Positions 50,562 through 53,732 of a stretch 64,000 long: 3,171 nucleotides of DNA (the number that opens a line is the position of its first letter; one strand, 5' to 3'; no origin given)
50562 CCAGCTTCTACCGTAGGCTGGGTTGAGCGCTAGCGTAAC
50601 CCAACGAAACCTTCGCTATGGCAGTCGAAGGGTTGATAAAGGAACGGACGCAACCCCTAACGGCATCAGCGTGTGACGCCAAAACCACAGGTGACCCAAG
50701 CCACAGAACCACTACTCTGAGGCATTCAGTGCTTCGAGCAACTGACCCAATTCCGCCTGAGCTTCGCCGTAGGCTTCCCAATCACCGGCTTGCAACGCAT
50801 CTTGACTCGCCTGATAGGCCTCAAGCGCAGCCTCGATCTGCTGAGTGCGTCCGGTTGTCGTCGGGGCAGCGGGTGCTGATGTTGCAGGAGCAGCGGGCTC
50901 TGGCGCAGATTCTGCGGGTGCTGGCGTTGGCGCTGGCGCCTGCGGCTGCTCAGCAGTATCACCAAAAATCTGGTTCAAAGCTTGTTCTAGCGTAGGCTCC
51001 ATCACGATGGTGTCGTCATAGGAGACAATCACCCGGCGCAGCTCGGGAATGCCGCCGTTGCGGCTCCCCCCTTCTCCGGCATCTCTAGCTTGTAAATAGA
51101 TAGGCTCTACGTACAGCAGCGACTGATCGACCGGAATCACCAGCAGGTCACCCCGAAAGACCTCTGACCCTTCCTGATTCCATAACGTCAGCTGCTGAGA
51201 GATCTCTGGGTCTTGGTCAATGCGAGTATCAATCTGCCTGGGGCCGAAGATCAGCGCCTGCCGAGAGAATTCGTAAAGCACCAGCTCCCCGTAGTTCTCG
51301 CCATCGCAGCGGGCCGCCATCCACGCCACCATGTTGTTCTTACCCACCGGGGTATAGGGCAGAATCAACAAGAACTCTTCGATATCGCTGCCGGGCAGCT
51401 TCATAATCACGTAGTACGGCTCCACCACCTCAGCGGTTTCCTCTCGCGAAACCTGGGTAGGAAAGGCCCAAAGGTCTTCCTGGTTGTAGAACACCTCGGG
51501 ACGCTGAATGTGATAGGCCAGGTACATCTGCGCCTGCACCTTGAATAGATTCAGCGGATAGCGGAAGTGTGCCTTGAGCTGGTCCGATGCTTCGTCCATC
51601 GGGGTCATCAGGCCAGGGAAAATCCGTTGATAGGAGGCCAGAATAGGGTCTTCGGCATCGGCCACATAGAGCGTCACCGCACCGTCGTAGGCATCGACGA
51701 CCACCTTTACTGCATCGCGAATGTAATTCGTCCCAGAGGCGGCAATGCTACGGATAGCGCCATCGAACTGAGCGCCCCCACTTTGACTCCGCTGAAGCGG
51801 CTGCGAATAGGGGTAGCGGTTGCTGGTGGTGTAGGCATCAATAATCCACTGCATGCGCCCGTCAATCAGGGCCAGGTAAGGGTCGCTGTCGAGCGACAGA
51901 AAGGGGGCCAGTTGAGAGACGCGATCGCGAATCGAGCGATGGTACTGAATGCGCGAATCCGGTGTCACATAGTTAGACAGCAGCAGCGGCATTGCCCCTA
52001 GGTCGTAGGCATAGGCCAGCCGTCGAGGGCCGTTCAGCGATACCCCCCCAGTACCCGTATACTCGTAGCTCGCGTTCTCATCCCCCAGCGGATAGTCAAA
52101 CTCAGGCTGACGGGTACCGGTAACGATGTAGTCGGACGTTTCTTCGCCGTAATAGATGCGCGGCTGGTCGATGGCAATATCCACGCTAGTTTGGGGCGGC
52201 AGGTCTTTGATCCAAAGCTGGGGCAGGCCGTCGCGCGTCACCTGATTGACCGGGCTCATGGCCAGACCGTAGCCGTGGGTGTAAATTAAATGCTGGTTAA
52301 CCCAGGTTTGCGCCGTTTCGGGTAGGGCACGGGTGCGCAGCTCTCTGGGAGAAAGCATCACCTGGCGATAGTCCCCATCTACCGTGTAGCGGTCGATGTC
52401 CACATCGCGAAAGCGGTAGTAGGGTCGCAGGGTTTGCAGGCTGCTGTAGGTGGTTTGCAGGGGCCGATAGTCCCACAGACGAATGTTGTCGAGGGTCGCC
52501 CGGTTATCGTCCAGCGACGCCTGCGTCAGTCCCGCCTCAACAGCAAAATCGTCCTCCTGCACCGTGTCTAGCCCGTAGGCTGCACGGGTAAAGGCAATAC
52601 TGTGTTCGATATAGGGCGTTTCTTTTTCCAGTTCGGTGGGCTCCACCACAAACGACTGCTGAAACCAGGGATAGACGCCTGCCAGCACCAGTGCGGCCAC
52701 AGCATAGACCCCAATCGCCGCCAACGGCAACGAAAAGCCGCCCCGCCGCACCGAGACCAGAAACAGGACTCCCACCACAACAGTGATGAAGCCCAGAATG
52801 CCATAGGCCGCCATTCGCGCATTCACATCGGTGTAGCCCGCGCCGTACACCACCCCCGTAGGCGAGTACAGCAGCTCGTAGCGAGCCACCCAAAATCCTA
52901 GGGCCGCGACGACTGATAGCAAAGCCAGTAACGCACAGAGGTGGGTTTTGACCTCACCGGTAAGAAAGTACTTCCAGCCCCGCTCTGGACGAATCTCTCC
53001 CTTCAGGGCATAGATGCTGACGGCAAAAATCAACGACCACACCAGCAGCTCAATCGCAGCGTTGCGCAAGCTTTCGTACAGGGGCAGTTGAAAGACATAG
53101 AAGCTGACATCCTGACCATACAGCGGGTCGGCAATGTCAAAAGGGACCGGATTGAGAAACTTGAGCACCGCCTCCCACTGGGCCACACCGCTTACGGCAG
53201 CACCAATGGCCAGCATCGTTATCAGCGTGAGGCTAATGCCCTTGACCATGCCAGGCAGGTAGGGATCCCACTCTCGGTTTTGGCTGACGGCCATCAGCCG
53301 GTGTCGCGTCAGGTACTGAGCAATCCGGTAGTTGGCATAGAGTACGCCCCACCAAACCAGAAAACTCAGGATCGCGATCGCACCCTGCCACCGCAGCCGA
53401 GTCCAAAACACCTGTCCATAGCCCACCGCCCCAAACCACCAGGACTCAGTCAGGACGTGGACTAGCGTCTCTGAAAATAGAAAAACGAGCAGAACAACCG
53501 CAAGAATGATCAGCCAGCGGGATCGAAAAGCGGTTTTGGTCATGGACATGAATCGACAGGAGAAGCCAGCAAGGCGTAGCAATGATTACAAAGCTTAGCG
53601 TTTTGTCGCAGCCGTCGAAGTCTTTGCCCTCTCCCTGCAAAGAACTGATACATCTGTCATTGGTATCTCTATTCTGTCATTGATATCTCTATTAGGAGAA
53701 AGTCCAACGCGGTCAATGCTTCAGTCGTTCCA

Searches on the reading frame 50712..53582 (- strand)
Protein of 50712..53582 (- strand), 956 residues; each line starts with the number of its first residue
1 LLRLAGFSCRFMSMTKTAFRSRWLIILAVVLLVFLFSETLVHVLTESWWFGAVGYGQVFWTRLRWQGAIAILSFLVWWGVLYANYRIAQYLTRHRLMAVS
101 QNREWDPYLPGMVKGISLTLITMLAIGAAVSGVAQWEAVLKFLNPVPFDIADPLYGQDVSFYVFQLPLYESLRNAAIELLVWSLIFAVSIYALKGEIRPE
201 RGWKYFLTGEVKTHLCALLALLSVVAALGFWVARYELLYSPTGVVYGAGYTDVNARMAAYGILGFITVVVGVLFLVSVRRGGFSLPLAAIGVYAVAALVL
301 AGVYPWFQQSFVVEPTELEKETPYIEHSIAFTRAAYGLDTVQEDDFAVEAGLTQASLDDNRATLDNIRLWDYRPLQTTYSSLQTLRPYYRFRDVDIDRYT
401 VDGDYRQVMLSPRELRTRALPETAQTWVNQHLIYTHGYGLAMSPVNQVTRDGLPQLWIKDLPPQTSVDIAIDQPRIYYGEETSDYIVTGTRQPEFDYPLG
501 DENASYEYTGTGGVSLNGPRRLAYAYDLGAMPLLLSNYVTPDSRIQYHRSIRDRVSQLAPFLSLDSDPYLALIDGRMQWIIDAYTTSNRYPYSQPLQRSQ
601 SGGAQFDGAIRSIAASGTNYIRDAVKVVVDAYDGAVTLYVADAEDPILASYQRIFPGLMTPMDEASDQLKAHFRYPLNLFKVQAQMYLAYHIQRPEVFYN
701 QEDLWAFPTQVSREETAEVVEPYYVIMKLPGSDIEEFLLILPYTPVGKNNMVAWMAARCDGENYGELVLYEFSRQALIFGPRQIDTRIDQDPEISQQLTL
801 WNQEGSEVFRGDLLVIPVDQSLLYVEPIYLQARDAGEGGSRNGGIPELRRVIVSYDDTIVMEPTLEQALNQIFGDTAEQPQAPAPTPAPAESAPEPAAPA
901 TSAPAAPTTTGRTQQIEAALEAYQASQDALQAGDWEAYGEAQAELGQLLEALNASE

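Call 7: search_protein_families(library=pfam, proteins=[window:50712-53582:-], max_evalue=0.01)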
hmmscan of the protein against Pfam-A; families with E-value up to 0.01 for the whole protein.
window:50712-53582:- (956 aa): 2 families
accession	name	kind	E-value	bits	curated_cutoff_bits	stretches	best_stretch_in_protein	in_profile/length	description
PF03699.18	UPF0182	-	7.6e-294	977.1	27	1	24-801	2-770/770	Uncharacterised protein family (UPF0182)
PF12200.13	DUF3597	-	0.0034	18.4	29.8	1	867-928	4-63/127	Domain of unknown function (DUF3597)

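Call 8: search_protein_families(library=ncbifam, proteins=[window:50712-53582:-], max_evalue=0.01)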
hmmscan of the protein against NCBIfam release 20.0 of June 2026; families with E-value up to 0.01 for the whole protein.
window:50712-53582:- (956 aa): 3 families
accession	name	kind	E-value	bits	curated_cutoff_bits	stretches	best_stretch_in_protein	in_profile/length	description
NF000825.0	PRK00068.1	subfamily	1.7e-271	903.4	995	1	13-954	6-971/973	hypothetical protein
NF002707.0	PRK02509.1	equivalog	6.8e-261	868.3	949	2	119-880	199-970/983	hypothetical protein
NF009097.0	PRK12438.1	subfamily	2.2e-159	532.4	1254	1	18-954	13-988/991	hypothetical protein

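Call 24: find_homologous_proteins(query=window:50712-53582:-)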
Query window:50712-53582:- (956 aa): 7749 proteins with E <= 0.001 among 8000 candidates; the best 120 are listed.
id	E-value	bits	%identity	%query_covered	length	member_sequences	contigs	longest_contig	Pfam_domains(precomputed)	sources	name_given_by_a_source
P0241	0.0e+0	2147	100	99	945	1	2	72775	PF03699.19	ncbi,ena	-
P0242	0.0e+0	1848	84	98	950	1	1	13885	PF03699.19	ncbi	ncbi:MAG: UPF0182 family protein [Cyanobacteria bacterium P01_A01_bin.105]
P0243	0.0e+0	1846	86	99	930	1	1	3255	PF03699.19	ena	-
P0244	0.0e+0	1840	86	99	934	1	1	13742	PF03699.19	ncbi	ncbi:MAG: UPF0182 family protein [Cyanobacteria bacterium J06632_22]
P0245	0.0e+0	1803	83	99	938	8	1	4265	PF03699.19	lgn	-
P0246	0.0e+0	1411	65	99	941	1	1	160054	PF03699.19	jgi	jgi:uncharacterized membrane protein (UPF0182 family)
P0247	0.0e+0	1391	65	98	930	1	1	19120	PF03699.19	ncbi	ncbi:MAG: UPF0182 family protein [Cyanobacteria bacterium P01_D01_bin.56]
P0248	0.0e+0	1390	65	98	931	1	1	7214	PF03699.19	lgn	-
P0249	0.0e+0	1389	65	98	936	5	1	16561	PF03699.19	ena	-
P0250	0.0e+0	1385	64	98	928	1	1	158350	PF03699.19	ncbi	ncbi:MAG: UPF0182 family protein [Cyanobacteria bacterium P01_D01_bin.156]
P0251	0.0e+0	1385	64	98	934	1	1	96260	PF03699.19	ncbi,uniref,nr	ncbi:UPF0182 family membrane protein [Leptothoe kymatousa]|uniref:UPF0182 protein IXB28_15555 n=1 Ta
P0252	0.0e+0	1380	64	96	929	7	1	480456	PF03699.19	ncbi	ncbi:UPF0182 family protein [Leptothoe sp. EHU-05/26/07-4]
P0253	0.0e+0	1379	65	98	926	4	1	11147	PF03699.19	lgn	-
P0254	0.0e+0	1376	64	98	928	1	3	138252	PF03699.19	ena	-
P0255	0.0e+0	1374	64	98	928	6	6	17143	PF03699.19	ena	-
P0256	0.0e+0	1373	64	98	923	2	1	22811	PF03699.19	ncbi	ncbi:MAG: UPF0182 family protein [Cyanobacteria bacterium P01_F01_bin.116]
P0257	0.0e+0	1373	65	98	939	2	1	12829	PF03699.19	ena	-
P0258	0.0e+0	1373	63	98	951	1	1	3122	PF03699.19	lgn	-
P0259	0.0e+0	1373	64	98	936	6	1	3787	PF03699.19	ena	-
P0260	0.0e+0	1371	64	98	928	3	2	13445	PF03699.19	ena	-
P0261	0.0e+0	1368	65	98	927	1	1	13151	PF03699.19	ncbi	ncbi:MAG: UPF0182 family protein [Cyanobacteria bacterium P01_F01_bin.116]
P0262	0.0e+0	1367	65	97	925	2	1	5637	PF03699.19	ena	-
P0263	0.0e+0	1366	64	98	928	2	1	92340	PF03699.19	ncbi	ncbi:MAG: UPF0182 family protein [Cyanobacteria bacterium J06554_1]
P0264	0.0e+0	1366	64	98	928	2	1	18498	PF03699.19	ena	-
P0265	0.0e+0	1365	64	97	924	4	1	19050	PF03699.19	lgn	-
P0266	0.0e+0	1359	64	98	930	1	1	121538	PF03699.19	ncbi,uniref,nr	ncbi:UPF0182 family membrane protein [Leptothoe sp. PORK10 BA2]|uniref:UPF0182 family membrane prote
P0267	0.0e+0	1358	64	98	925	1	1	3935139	PF03699.19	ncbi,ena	-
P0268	0.0e+0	1357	63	98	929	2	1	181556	PF03699.19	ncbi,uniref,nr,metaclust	ncbi:upf0182 protein [Leptolyngbya sp. Heron Island J]|uniref:UPF0182 family membrane protein n=1 Ta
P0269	0.0e+0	1356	64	98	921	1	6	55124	PF03699.19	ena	-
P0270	0.0e+0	1354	64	98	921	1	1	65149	PF03699.19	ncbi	ncbi:MAG: UPF0182 family protein [Leptolyngbyaceae cyanobacterium]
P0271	0.0e+0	1346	64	98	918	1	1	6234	PF03699.19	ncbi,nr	ncbi:MAG: UPF0182 family protein [Symploca sp. SIO2G7]|nr:UPF0182 family protein [Symploca sp. SIO2G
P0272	0.0e+0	1340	66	91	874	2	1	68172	PF03699.19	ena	-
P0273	0.0e+0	1327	61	99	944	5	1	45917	PF03699.19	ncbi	ncbi:MAG: UPF0182 family protein [Cyanobacteria bacterium J06635_1]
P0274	0.0e+0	1324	62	98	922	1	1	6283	PF03699.19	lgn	-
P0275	0.0e+0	1321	61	98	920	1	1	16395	PF03699.19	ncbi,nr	ncbi:MAG: UPF0182 family protein [Leptolyngbya sp. SIO4C1]|nr:UPF0182 family protein [Leptolyngbya s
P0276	0.0e+0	1269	60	98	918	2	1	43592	PF03699.19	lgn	-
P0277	0.0e+0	1267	60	95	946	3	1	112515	PF03699.19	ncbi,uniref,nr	ncbi:UPF0182 family membrane protein [Vasconcelosia minhoensis]|uniref:UPF0182 family membrane prote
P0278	0.0e+0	1226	57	98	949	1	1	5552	PF03699.19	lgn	-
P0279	0.0e+0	1224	66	86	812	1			PF03699.19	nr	nr:UPF0182 family protein [Leptolyngbyaceae cyanobacterium MAG.088]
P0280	0.0e+0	1223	57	99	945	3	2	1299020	PF03699.19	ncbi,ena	ncbi:MAG: UPF0182 family protein [Phormidesmis sp.]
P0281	0.0e+0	1221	57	96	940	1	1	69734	PF03699.19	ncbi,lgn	ncbi:MAG: UPF0182 family protein [Leptolyngbyaceae cyanobacterium]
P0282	0.0e+0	1221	58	96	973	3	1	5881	PF03699.19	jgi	-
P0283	0.0e+0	1221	56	99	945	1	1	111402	PF03699.19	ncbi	ncbi:MAG: UPF0182 family protein [Cyanobacteria bacterium P01_D01_bin.1]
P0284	0.0e+0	1219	56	99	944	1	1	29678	PF03699.19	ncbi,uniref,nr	ncbi:UPF0182 family protein [cf. Phormidesmis sp. LEGE 11477]|uniref:UPF0182 family membrane protein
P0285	0.0e+0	1218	57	96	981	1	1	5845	PF03699.19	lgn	-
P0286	0.0e+0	1216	58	96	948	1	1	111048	PF03699.19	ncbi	ncbi:MAG: UPF0182 family protein [Phormidesmis sp.]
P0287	0.0e+0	1215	56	99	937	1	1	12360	PF03699.19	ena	-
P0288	0.0e+0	1215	56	99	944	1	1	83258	PF03699.19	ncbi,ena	-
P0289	0.0e+0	1214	57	97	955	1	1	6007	PF03699.19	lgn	-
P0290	0.0e+0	1213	57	97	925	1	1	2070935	PF03699.19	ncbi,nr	ncbi:MAG: UPF0182 family protein [Leptolyngbya sp. SIO1E4]|nr:UPF0182 family protein [Leptolyngbya s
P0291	0.0e+0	1212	58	96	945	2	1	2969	PF03699.19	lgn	-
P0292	0.0e+0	1212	57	96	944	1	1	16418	PF03699.19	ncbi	ncbi:MAG: UPF0182 family protein [Phormidesmis sp.]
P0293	0.0e+0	1212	58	97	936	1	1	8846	PF03699.19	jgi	jgi:uncharacterized protein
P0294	0.0e+0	1209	57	98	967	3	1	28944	PF03699.19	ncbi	ncbi:MAG: UPF0182 family protein [Cyanobacteria bacterium J06631_12]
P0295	0.0e+0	1208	57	98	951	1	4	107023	PF03699.19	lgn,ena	-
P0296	0.0e+0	1204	57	96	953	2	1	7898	PF03699.19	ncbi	ncbi:MAG: UPF0182 family protein [Phormidesmis sp.]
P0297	0.0e+0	1200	57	96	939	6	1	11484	PF03699.19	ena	-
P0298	0.0e+0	1200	56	98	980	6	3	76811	PF03699.19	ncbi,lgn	ncbi:MAG: UPF0182 family protein [Cyanobacteria bacterium P01_A01_bin.116]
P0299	0.0e+0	1199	56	97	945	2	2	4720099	PF03699.19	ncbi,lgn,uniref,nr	ncbi:conserved hypothetical protein [Synechococcus sp. PCC 7335]|uniref:UPF0182 family membrane prot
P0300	0.0e+0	1199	57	96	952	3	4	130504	PF03699.19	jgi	-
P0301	0.0e+0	1198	57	96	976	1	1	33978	PF03699.19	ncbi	ncbi:MAG: UPF0182 family protein [Cyanobacteria bacterium P01_F01_bin.53]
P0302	0.0e+0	1198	56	97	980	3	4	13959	PF03699.19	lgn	-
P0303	0.0e+0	1197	56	98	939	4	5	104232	PF03699.19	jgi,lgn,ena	-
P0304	0.0e+0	1196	56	98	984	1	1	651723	PF03699.19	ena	-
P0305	0.0e+0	1195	55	100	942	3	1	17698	PF03699.19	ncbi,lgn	-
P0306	0.0e+0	1195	56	98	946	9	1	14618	PF03699.19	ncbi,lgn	ncbi:MAG: UPF0182 family protein [Cyanobacteria bacterium J06573_11]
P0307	0.0e+0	1195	57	96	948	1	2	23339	PF03699.19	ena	-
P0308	0.0e+0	1194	57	96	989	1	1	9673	PF03699.19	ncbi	-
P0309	0.0e+0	1193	57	96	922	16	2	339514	PF03699.19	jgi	jgi:uncharacterized membrane protein (UPF0182 family)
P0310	0.0e+0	1192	57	98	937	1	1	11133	PF03699.19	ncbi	-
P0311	0.0e+0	1192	56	96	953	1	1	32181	PF03699.19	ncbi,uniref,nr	ncbi:MAG: UPF0182 family protein [Phormidesmis priestleyi]|uniref:UPF0182 protein DCF15_03085 n=1 Ta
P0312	0.0e+0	1192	57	98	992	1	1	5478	PF03699.19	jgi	jgi:uncharacterized protein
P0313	0.0e+0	1191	56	99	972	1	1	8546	PF03699.19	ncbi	-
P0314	0.0e+0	1191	57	96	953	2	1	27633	PF03699.19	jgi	jgi:uncharacterized protein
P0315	0.0e+0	1191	56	98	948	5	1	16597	PF03699.19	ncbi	-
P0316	0.0e+0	1191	57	98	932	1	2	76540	PF03699.19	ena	-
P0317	0.0e+0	1190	56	96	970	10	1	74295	PF03699.19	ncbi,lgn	ncbi:MAG: UPF0182 family protein [Cyanobacteria bacterium J06621_3]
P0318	0.0e+0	1190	56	98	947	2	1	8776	PF03699.19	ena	-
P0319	0.0e+0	1190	56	97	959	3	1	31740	PF03699.19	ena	-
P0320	0.0e+0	1188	57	96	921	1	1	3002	PF03699.19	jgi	jgi:hypothetical protein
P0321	0.0e+0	1188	56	97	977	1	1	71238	PF03699.19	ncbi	ncbi:MAG: UPF0182 family protein [Cyanobacteria bacterium J06621_11]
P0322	0.0e+0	1188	56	97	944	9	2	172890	PF03699.19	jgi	-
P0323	0.0e+0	1188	57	96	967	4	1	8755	PF03699.19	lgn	-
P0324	0.0e+0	1188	57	95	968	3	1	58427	PF03699.19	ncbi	ncbi:MAG: UPF0182 family protein [Cyanobacteria bacterium J06623_4]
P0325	0.0e+0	1188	56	96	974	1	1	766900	PF03699.19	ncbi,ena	-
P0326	0.0e+0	1187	55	98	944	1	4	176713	PF03699.19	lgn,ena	-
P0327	0.0e+0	1187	58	96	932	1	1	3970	PF03699.19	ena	-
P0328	0.0e+0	1187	56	99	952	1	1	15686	PF03699.19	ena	-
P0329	0.0e+0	1187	57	97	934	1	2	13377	PF03699.19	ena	-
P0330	0.0e+0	1187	56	96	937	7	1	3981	PF03699.19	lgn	-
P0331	0.0e+0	1183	55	97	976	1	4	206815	PF03699.19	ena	-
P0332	0.0e+0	1183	55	98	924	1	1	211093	PF03699.19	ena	-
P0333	0.0e+0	1183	56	96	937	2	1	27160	PF03699.19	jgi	jgi:uncharacterized membrane protein (UPF0182 family)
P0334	0.0e+0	1182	57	96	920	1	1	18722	PF03699.19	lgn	-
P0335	0.0e+0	1182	55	97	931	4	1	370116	PF03699.19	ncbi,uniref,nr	ncbi:UPF0182 family protein [Leptolyngbya iicbica LK]|uniref:UPF0182 protein DYY88_18240 n=2 Tax=Cya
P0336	0.0e+0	1181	56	96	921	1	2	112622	PF03699.19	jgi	-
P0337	0.0e+0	1180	55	98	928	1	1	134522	PF03699.19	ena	-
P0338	0.0e+0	1179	55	98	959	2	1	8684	PF03699.19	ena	-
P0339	0.0e+0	1179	56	98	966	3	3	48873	PF03699.19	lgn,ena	-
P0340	0.0e+0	1179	56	96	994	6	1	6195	PF03699.19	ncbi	-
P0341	0.0e+0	1179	56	99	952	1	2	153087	PF03699.19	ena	-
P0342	0.0e+0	1179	56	95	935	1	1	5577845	PF03699.19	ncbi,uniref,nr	ncbi:uncharacterized protein XM38_036750 [Halomicronema hongdechloris C2206]|uniref:UPF0182 protein 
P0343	0.0e+0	1178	57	96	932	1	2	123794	PF03699.19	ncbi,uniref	ncbi:UPF0182 family membrane protein [Almyronema epifaneia]|uniref:UPF0182 protein ACFVKH_14885 n=1 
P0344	0.0e+0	1177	56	96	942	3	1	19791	PF03699.19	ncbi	ncbi:MAG: UPF0182 family protein [Cyanobacteria bacterium P01_F01_bin.86]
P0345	0.0e+0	1176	58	96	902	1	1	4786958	PF03699.19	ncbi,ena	-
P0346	0.0e+0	1175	56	96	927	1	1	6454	PF03699.19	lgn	-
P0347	0.0e+0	1175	55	98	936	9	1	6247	PF03699.19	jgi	jgi:uncharacterized membrane protein (UPF0182 family)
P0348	0.0e+0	1174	56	97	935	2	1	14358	PF03699.19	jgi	jgi:uncharacterized membrane protein (UPF0182 family)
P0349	0.0e+0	1173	56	96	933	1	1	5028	PF03699.19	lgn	-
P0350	0.0e+0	1173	55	97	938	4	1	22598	PF03699.19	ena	-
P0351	0.0e+0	1172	55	99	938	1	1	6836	PF03699.19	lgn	-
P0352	0.0e+0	1172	57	97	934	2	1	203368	PF03699.19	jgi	jgi:uncharacterized membrane protein (UPF0182 family)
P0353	0.0e+0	1172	56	96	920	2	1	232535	PF03699.19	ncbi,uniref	ncbi:UPF0182 family protein [Sphaerothrix gracilis]|uniref:UPF0182 family membrane protein n=1 Tax=S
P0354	0.0e+0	1172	56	95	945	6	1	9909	PF03699.19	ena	-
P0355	0.0e+0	1172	55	96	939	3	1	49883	PF03699.19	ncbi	ncbi:MAG: UPF0182 family protein [Leptolyngbyaceae cyanobacterium]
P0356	0.0e+0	1171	56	95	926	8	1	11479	PF03699.19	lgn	-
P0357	0.0e+0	1171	55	98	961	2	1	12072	PF03699.19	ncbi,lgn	ncbi:MAG: UPF0182 family protein [Cyanobacteria bacterium J06598_1]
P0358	0.0e+0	1171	56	97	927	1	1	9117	PF03699.19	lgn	-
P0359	0.0e+0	1170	56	96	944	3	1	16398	PF03699.19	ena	-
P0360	0.0e+0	1169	56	97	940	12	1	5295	PF03699.19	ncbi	ncbi:MAG: UPF0182 family protein [Cyanobacteria bacterium P01_D01_bin.115]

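Call 41: find_encoding_contigs(protein=P0244, flank=5000, max_places=2)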
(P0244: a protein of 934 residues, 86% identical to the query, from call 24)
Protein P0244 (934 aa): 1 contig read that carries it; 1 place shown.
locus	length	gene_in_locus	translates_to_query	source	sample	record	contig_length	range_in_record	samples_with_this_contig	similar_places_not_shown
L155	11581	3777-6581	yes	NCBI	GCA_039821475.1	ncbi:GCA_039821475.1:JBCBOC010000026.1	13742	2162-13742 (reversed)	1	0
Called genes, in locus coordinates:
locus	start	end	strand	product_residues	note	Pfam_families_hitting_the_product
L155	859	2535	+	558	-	-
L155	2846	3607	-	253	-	PF01182:Glucosamine_iso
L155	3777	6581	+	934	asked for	PF03699:UPF0182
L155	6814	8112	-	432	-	PF13439:Glyco_transf_4, PF13579:Glyco_trans_4_4, PF00534:Glycos_transf_1, PF13692:Glyco_trans_1_4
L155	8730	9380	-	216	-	PF11780:DUF3318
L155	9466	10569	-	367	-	PF01207:Dus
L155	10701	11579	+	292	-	PF00892:EamA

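Call 42: find_encoding_contigs(protein=P0251, flank=5000, max_places=2)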
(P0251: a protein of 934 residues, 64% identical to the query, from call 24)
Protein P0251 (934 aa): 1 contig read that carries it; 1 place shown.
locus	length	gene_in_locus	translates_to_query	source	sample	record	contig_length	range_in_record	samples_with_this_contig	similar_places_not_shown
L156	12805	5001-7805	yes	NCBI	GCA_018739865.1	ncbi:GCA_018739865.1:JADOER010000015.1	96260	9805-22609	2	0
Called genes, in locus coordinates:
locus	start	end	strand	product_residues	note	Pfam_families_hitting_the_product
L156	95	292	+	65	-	PF00403:HMA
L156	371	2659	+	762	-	PF00403:HMA, PF00122:E1-E2_ATPase, PF00702:Hydrolase, PF08282:Hydrolase_3 (faint)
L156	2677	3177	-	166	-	PF13302:Acetyltransf_3, PF13420:Acetyltransf_4, PF00583:Acetyltransf_1, PF13673:Acetyltransf_10, PF13508:Acetyltransf_7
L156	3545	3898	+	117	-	-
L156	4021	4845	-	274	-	PF01182:Glucosamine_iso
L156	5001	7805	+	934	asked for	PF03699:UPF0182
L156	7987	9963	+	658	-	PF02743:dCache_1, PF00672:HAMP, PF00512:HisKA, PF02518:HATPase_c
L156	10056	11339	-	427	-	PF13439:Glyco_transf_4, PF13579:Glyco_trans_4_4, PF00534:Glycos_transf_1, PF13692:Glyco_trans_1_4, PF13524:Glyco_trans_1_2 (weak)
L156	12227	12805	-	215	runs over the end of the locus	PF11780:DUF3318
